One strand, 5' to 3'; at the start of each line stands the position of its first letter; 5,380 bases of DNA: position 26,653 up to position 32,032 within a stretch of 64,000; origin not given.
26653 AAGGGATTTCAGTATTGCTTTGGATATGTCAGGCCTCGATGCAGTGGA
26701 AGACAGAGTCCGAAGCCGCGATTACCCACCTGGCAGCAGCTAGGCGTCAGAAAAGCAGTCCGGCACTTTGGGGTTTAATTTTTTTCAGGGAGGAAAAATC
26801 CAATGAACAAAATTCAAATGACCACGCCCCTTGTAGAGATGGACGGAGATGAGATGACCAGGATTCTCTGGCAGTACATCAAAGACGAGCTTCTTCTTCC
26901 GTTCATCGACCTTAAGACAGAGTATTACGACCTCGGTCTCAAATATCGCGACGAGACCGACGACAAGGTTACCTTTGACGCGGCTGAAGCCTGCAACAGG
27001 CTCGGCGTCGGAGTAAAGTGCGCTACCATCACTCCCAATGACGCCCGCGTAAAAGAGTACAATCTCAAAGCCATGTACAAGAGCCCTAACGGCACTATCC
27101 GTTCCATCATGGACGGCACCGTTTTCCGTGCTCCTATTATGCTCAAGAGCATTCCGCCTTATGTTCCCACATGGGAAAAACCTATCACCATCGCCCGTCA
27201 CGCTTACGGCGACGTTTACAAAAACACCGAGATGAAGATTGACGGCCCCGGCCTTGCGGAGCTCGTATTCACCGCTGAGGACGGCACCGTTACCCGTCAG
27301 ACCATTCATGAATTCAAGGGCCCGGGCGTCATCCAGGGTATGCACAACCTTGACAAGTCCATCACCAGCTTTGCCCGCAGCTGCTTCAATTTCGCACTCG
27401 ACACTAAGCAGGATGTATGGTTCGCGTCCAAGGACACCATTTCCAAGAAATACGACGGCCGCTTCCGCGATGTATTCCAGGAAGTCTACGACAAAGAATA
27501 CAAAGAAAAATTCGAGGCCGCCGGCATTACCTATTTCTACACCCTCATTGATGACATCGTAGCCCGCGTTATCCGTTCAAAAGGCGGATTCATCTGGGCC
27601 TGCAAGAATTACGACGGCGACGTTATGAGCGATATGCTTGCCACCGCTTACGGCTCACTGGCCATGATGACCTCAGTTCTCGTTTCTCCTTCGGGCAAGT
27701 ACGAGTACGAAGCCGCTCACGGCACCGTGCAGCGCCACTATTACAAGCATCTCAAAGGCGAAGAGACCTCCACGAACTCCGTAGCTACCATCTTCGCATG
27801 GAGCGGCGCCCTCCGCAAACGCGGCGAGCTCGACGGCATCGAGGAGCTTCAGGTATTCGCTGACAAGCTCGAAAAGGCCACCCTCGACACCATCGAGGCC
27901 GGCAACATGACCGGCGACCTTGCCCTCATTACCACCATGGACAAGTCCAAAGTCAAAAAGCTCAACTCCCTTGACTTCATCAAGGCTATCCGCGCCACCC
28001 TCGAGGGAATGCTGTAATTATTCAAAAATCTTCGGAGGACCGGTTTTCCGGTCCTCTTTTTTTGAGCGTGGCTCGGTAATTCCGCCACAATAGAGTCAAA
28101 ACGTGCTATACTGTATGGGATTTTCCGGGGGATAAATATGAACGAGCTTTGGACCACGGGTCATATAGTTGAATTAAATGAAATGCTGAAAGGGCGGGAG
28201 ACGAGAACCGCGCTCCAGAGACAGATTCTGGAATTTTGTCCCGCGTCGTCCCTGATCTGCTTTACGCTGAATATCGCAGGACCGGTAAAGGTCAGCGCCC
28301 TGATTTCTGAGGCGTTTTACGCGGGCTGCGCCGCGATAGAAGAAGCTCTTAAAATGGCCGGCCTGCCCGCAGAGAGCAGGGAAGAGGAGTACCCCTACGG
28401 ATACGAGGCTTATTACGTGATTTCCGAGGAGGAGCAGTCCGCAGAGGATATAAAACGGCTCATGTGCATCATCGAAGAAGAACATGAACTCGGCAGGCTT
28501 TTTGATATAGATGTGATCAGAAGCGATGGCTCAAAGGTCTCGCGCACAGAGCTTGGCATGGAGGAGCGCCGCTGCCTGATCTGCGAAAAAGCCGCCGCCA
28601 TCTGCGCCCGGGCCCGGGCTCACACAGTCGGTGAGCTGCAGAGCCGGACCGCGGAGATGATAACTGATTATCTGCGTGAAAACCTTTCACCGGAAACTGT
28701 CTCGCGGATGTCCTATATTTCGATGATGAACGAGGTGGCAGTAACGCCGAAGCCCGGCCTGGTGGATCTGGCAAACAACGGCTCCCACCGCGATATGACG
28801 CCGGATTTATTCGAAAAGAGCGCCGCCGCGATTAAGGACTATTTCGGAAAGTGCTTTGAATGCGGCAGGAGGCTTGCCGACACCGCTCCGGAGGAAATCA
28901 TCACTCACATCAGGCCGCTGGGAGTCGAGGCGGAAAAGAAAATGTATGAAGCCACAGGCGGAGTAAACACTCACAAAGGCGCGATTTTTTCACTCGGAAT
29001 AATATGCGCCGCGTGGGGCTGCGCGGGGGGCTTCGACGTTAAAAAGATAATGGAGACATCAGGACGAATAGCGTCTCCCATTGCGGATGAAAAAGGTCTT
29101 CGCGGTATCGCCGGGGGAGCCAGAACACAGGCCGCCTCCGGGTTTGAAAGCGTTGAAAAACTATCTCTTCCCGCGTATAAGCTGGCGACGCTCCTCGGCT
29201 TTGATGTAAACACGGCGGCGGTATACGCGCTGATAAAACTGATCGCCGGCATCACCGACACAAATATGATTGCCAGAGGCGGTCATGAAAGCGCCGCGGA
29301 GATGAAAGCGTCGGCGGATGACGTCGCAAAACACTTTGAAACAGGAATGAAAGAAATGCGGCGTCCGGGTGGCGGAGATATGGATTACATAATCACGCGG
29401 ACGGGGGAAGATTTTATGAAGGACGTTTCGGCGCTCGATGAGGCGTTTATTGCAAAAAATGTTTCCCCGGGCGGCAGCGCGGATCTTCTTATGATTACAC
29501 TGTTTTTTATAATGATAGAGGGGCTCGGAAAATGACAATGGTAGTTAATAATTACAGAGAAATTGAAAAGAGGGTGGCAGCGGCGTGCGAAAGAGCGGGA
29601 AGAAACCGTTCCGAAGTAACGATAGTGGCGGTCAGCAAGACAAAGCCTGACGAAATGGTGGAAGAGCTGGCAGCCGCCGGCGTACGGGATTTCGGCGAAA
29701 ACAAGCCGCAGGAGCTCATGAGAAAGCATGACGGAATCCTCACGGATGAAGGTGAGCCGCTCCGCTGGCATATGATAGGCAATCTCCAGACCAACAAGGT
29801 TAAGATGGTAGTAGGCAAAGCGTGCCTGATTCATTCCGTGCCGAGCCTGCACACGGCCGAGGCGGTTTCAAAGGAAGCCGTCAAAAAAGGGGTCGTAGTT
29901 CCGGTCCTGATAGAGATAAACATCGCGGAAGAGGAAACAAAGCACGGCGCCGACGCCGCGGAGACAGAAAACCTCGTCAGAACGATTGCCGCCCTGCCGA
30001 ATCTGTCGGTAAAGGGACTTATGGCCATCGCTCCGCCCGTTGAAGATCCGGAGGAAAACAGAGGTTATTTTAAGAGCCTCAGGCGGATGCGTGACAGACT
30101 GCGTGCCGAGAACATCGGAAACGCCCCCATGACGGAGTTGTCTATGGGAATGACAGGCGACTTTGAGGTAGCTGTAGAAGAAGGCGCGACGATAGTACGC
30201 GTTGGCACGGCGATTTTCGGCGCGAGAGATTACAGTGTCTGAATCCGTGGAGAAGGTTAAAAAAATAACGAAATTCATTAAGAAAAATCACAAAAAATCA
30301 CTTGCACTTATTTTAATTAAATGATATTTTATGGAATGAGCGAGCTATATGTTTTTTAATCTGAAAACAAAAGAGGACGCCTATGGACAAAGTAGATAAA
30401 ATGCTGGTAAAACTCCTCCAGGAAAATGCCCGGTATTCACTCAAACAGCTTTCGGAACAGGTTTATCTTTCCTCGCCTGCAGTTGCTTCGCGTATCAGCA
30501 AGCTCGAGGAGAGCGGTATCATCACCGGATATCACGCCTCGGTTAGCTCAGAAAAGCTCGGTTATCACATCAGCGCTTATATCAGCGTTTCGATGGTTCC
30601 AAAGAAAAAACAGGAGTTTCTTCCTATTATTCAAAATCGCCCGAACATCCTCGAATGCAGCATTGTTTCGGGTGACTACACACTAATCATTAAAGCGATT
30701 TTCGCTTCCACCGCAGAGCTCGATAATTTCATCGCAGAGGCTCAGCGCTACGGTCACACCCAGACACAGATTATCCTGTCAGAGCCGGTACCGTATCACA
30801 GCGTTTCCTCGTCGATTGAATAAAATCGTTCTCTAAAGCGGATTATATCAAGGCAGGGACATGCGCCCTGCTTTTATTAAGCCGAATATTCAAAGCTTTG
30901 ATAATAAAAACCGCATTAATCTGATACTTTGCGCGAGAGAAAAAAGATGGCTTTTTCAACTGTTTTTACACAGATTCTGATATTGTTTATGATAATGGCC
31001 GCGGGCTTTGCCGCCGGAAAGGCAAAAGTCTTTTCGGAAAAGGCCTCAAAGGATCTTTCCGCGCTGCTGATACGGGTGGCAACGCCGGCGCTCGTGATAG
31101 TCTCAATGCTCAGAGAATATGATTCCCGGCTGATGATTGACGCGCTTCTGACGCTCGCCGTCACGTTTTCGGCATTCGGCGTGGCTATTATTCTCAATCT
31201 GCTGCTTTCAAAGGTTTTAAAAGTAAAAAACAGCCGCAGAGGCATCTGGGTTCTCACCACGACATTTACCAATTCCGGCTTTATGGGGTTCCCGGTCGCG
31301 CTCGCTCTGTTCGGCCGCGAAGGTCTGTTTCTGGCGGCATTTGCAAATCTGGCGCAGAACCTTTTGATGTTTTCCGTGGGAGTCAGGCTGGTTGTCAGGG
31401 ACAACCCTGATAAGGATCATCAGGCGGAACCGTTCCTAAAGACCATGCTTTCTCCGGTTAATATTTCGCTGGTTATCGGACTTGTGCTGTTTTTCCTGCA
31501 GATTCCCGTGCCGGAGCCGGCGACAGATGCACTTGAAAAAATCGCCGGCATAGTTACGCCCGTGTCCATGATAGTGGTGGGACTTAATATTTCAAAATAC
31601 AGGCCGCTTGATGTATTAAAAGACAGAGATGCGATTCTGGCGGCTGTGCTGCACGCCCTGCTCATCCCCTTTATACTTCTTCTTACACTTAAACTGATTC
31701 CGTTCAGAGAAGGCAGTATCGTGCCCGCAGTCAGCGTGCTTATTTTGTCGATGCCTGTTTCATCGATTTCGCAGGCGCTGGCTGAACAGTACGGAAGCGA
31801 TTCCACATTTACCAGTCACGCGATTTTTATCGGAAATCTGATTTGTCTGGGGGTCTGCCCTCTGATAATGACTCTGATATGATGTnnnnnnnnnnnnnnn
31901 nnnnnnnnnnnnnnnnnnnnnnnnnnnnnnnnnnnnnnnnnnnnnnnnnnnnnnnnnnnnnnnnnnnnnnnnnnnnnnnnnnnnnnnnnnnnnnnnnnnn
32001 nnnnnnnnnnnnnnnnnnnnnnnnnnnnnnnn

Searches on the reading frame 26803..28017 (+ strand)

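Call 39: search_protein_families(library=pfam, proteins=[window:26803-28017:+], max_evalue=0.00001)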
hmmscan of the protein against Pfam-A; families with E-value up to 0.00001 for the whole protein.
window:26803-28017:+ (404 aa): 1 family
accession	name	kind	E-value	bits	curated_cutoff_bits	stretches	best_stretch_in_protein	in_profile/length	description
PF00180.25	Iso_dh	-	2.9e-52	178.5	27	1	8-380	4-337/348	Isocitrate/isopropylmalate dehydrogenase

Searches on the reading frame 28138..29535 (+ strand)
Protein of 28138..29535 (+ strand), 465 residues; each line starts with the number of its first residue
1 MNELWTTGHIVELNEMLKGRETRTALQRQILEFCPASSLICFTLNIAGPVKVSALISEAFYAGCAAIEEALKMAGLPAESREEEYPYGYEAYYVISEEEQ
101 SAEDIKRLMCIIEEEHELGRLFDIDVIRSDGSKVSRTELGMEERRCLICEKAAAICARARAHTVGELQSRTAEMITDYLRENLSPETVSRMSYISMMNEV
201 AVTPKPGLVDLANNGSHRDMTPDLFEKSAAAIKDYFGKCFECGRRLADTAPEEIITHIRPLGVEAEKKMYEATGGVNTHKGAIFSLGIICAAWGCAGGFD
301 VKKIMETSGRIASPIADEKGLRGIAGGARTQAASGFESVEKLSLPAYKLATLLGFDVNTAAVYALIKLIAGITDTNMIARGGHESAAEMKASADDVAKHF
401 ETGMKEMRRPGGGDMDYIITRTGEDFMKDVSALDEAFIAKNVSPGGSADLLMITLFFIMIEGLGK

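Call 40: search_protein_families(library=pfam, proteins=[window:28138-29535:+], max_evalue=0.00001)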
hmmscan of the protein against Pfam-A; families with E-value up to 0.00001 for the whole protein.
window:28138-29535:+ (465 aa): 2 families
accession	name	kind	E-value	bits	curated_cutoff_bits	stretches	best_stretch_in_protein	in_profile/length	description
PF01874.21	CitG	-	1e-60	206.2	27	2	192-316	4-123/284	ATP:dephospho-CoA triphosphoribosyl transferase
PF03802.19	CitX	-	1.6e-50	171.5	25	1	11-177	1-164/165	Apo-citrate lyase phosphoribosyl-dephospho-CoA transferase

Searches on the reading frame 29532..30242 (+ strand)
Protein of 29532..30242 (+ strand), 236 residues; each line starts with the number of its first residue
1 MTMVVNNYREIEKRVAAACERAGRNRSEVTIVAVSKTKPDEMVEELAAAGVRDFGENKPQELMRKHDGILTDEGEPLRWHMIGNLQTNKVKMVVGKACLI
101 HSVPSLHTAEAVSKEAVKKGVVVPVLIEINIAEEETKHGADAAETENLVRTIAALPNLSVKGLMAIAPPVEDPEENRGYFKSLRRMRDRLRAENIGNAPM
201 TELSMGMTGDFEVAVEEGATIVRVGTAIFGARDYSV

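Call 40: search_protein_families(library=pfam, proteins=[window:29532-30242:+], max_evalue=0.00001)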
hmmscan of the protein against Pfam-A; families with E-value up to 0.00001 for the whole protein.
window:29532-30242:+ (236 aa): 1 family
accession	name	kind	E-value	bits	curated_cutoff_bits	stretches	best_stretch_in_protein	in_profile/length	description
PF01168.26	Ala_racemase_N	-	1.6e-20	74.2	24.1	1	12-232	7-219/220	Alanine racemase, N-terminal domain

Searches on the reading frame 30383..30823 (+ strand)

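Call 40: search_protein_families(library=pfam, proteins=[window:30383-30823:+], max_evalue=0.00001)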
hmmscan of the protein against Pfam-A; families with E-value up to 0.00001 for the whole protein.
window:30383-30823:+ (146 aa): 3 families
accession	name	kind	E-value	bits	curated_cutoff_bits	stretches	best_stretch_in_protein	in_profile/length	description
PF13412.12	HTH_24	-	3.8e-14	52.4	21.9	1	1-48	1-48/48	Winged helix-turn-helix DNA-binding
PF13404.12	HTH_AsnC-type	-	2.4e-12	46.9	27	1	1-42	1-42/42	AsnC-type helix-turn-helix domain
PF01037.27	AsnC_trans_reg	-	1.6e-11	44.3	25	1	67-134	1-73/73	Lrp/AsnC ligand binding domain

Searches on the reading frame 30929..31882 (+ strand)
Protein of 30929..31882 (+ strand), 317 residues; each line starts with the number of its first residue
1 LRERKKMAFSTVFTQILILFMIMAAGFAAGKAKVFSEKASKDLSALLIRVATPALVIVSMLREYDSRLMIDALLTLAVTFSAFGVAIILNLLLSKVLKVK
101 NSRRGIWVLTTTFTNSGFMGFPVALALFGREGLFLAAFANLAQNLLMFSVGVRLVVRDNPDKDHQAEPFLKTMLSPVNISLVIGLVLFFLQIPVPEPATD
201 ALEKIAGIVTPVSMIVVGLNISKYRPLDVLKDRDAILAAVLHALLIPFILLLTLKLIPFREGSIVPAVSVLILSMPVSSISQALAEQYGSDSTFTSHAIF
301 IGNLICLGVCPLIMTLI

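Call 40: search_protein_families(library=pfam, proteins=[window:30929-31882:+], max_evalue=0.00001)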
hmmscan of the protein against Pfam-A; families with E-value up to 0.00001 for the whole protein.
window:30929-31882:+ (317 aa): 1 family
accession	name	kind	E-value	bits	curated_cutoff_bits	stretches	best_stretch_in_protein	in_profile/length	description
PF03547.23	Mem_trans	-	6.1e-33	114.3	25.7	1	12-313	2-342/343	Membrane transport protein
